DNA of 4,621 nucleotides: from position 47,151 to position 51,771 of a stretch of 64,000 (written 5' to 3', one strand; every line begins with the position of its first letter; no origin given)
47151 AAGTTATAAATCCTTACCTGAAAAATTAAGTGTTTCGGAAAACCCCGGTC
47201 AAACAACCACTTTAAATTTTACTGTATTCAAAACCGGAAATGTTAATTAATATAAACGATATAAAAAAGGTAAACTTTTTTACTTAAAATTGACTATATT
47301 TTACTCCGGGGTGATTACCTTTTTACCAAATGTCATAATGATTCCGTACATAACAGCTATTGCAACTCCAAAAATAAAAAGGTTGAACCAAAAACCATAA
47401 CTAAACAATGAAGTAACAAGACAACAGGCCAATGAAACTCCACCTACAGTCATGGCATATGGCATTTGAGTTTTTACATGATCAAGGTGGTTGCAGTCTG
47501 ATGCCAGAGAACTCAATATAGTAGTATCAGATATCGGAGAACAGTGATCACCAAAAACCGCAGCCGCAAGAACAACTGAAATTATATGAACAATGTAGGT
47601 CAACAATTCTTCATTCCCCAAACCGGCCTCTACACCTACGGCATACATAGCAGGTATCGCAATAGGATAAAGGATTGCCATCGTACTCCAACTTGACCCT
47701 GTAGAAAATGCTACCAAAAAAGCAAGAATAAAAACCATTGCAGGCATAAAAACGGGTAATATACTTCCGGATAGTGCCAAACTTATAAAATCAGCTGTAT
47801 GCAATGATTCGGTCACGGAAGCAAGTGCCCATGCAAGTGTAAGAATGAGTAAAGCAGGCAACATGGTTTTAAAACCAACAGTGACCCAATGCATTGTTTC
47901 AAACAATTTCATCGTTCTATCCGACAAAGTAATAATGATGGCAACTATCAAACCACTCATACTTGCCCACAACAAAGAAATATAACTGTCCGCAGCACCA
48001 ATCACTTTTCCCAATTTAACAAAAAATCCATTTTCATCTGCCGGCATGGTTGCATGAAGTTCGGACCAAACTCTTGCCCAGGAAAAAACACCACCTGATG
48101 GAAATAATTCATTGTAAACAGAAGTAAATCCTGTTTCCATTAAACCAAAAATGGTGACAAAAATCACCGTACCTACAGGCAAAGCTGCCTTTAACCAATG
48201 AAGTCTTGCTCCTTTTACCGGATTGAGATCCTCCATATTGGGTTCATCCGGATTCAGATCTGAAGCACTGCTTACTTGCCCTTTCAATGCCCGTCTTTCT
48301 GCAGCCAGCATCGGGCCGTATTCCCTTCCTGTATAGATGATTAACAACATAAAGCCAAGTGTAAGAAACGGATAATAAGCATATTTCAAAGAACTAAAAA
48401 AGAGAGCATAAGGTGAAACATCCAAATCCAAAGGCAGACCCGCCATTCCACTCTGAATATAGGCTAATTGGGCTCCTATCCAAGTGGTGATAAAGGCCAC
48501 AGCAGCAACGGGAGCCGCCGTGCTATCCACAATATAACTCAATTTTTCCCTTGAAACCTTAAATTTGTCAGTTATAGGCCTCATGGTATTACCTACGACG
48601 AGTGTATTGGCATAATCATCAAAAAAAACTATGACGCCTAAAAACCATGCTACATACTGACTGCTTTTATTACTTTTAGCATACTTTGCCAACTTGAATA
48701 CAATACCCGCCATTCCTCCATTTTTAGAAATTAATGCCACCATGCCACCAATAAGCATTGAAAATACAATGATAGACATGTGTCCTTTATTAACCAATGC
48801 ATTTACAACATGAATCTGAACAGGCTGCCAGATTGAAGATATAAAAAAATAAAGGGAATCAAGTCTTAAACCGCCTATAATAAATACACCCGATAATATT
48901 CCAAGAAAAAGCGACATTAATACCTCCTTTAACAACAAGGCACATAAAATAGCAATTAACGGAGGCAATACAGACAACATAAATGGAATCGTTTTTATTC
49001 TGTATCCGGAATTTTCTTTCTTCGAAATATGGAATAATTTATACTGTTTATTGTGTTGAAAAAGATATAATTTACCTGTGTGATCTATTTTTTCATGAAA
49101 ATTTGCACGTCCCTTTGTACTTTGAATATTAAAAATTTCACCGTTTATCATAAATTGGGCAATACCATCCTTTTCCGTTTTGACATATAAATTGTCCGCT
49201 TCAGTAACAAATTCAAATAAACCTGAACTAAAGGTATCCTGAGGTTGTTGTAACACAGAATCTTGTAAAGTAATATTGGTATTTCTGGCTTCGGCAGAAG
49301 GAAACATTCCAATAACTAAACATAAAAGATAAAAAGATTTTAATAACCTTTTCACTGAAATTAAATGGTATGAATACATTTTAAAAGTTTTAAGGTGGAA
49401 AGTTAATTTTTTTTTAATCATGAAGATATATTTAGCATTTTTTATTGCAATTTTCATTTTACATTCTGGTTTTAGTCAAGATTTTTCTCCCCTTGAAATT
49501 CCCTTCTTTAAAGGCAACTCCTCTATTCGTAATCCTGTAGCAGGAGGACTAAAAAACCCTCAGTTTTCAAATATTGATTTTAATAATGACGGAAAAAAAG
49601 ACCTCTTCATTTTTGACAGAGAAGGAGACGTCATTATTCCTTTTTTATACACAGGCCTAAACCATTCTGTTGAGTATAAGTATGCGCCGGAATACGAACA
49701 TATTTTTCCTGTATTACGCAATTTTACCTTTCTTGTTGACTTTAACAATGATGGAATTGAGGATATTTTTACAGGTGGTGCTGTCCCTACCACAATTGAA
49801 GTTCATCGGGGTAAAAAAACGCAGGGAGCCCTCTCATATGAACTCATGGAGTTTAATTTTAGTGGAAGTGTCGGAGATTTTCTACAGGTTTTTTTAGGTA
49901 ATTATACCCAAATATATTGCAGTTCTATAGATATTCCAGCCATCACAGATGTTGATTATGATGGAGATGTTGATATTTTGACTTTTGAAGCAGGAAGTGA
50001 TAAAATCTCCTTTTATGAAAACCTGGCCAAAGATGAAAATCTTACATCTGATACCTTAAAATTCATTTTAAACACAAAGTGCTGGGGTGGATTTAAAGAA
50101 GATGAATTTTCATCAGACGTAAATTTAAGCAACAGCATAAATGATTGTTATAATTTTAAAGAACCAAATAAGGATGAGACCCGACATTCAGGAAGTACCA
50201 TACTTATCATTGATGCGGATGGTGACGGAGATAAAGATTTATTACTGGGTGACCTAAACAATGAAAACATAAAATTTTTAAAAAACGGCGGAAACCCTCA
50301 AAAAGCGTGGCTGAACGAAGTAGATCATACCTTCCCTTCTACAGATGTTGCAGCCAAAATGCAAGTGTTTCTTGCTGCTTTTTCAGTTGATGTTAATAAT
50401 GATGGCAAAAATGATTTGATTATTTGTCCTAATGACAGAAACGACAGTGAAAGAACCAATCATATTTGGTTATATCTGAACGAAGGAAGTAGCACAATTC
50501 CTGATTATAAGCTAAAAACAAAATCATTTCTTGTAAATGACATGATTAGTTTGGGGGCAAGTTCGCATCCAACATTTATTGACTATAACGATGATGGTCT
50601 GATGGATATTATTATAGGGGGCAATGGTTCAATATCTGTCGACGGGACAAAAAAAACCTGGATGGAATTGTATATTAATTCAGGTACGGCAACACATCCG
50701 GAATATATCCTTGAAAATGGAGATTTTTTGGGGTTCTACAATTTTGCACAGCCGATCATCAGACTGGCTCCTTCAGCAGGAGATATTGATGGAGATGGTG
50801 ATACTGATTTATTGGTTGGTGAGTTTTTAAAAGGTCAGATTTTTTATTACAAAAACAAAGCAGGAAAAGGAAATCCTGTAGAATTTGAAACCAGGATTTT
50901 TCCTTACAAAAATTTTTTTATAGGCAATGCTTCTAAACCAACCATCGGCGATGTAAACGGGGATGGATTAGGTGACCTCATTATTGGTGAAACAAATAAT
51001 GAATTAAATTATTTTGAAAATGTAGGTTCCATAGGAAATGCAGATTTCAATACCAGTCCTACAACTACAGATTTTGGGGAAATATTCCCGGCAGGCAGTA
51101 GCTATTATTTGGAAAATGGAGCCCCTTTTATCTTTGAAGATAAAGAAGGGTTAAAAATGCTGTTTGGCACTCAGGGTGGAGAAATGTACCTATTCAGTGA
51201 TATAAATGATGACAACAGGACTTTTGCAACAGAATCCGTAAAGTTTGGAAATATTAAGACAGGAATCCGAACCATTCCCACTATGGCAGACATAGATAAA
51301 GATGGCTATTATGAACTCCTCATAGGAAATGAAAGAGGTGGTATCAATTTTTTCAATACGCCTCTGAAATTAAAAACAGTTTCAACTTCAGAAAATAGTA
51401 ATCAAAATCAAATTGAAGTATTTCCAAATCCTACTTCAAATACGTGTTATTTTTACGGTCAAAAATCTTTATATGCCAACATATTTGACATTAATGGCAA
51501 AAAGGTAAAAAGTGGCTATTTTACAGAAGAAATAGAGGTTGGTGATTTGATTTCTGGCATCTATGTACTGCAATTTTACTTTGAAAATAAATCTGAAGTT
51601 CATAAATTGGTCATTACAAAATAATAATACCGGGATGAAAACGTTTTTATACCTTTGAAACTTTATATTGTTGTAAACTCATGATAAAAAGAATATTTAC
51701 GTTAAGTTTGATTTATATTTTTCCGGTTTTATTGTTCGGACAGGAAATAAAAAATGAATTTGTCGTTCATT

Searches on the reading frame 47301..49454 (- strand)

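Call 46: search_protein_families(library=pfam, proteins=[window:47301-49454:-], max_evalue=1)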
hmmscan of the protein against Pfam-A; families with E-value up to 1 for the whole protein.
window:47301-49454:- (717 aa): 1 family
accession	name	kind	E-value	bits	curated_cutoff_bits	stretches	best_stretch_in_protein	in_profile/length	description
PF03553.21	Na_H_antiporter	-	2.2e-39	135.9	23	1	346-678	30-298/303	Na+/H+ antiporter family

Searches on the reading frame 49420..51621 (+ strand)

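Call 46: search_protein_families(library=pfam, proteins=[window:49420-51621:+], max_evalue=1)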
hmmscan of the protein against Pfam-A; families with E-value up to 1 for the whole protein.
window:49420-51621:+ (734 aa): 7 families
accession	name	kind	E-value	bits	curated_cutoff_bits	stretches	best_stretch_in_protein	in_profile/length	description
PF13517.12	FG-GAP_3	-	5.7e-28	97.7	26.9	8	324-399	1-61/61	FG-GAP-like repeat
PF01839.29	FG-GAP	-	1e-18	67.2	22.1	5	451-467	5-21/37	FG-GAP repeat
PF18962.6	Por_Secre_tail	-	6.4e-09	36.4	27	1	667-732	1-75/75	Secretion system C-terminal sorting domain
PF14783.12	BBS2_Mid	-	1.7e-06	28.5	27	0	509-575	4-68/108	Ciliary BBSome complex subunit 2, middle region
PF15907.11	Itfg2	-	8.6e-05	22.4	27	0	492-532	63-103/330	Integrin-alpha FG-GAP repeat-containing protein 2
PF23743.1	Beta-prop_BBS7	-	0.0052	16.6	27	1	575-665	182-269/299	BBS7 beta-propeller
PF23167.1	DUF7057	-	0.0068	16.9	27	1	320-363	44-87/130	Domain of unknown function (DUF7057)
